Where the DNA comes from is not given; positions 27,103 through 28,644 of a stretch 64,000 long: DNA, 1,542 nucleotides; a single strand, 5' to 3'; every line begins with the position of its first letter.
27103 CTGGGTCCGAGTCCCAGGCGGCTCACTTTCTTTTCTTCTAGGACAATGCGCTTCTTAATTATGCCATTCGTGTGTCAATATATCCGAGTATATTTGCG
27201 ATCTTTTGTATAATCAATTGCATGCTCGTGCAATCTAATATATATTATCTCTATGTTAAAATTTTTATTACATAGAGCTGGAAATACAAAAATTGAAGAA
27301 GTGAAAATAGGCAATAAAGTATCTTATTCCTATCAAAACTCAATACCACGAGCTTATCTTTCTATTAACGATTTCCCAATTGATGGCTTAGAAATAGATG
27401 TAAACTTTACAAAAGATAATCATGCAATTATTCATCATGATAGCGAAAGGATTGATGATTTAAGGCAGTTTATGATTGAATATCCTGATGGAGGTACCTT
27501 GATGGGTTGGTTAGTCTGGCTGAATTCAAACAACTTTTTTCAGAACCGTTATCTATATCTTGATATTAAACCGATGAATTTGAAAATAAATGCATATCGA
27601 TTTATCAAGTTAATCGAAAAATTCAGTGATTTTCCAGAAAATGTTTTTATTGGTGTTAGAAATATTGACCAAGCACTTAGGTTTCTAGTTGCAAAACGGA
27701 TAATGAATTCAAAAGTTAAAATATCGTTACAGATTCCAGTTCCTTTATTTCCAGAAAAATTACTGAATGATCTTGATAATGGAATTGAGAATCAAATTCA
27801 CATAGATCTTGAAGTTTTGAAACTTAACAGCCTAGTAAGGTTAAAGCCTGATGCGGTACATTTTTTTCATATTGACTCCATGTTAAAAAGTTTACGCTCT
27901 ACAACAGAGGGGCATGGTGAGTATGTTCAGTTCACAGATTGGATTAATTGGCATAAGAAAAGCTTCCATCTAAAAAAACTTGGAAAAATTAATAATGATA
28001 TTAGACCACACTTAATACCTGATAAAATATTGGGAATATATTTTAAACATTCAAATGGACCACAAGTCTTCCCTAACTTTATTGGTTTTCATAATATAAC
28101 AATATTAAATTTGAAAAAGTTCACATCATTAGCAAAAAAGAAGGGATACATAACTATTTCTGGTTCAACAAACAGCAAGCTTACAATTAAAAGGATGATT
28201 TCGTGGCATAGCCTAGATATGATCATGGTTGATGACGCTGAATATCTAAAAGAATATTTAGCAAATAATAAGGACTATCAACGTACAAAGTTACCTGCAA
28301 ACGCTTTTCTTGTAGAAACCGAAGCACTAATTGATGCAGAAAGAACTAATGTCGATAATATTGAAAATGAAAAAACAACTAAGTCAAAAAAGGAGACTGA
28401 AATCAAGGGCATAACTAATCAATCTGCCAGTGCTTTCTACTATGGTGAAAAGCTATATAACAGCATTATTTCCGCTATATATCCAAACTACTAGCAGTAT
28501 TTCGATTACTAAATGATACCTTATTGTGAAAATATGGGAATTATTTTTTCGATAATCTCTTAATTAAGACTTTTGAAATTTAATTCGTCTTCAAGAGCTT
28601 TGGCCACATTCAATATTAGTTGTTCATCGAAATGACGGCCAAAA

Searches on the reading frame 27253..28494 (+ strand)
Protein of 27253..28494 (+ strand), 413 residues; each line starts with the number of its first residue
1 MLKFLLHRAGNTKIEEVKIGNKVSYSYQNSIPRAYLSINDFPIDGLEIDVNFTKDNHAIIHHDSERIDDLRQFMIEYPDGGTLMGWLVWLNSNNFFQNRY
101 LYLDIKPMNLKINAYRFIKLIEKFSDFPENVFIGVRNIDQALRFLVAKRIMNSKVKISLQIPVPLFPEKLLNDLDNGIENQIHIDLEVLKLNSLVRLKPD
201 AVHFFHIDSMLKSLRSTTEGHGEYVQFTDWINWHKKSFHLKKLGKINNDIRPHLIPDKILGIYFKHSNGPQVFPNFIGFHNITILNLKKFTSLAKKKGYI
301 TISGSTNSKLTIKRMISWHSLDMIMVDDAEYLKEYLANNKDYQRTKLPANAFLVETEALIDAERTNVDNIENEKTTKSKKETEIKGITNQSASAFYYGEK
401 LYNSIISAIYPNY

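Call 18: search_protein_families(library=pfam, proteins=[window:27253-28494:+])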
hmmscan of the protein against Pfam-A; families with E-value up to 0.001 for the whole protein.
window:27253-28494:+ (413 aa): 1 family
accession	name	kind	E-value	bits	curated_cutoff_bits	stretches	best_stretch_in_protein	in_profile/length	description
PF03009.23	GDPD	-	9.4e-05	23.1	23.6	1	39-68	20-48/244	Glycerophosphoryl diester phosphodiesterase family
